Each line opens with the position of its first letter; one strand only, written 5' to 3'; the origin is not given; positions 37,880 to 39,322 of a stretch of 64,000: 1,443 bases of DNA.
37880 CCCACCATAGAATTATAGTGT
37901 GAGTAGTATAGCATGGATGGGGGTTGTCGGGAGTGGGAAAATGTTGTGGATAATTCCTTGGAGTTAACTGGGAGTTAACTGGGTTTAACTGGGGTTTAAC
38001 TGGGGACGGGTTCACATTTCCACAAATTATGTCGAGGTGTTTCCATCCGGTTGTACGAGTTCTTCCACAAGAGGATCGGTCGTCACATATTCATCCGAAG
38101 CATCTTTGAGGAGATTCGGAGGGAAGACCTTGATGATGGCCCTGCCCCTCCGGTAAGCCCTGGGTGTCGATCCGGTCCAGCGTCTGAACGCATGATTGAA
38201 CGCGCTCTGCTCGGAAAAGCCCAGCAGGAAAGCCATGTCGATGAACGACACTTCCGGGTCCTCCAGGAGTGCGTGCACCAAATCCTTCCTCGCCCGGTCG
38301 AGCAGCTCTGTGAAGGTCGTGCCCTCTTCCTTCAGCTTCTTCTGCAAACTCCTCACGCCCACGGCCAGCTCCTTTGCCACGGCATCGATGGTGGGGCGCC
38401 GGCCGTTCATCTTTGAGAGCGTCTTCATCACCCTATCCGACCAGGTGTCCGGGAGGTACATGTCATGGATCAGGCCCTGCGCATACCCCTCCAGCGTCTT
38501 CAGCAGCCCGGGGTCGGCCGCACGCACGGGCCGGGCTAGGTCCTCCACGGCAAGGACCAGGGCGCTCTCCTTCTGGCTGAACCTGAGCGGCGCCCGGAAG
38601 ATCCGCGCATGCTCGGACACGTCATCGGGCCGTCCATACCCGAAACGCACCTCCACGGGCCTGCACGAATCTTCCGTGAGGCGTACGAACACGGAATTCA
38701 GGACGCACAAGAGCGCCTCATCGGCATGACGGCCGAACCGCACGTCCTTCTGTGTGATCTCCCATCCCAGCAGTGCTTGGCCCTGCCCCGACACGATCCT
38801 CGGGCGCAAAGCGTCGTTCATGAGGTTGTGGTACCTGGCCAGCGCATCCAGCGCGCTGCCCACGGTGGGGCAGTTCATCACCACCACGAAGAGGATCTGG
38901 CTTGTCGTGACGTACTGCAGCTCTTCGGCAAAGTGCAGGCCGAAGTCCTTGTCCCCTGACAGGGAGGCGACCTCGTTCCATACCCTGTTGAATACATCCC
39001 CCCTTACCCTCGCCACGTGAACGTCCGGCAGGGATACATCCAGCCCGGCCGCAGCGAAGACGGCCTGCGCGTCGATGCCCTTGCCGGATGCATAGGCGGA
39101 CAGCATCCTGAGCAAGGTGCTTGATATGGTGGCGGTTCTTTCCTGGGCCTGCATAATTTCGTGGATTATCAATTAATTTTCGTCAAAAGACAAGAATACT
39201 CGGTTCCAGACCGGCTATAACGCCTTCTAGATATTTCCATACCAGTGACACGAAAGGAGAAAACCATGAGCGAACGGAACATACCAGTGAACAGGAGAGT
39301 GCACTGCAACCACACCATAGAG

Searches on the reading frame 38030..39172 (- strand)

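Call 35: search_protein_families(library=pfam, proteins=[window:38030-39172:-], max_evalue=0.001)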
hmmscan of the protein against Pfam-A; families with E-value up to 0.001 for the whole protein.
window:38030-39172:- (381 aa): 3 families
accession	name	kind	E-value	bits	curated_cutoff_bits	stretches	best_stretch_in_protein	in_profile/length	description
PF12625.12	Arabinose_bd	-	3e-39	135.5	27.6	1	32-216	1-185/185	Arabinose-binding domain of AraC transcription regulator, N-term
PF12833.13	HTH_18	-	4.1e-18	65.9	33.6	1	266-342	2-79/80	Helix-turn-helix domain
PF00165.29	HTH_AraC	-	4.3e-08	33.5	26.6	1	307-342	8-42/42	Bacterial regulatory helix-turn-helix proteins, AraC family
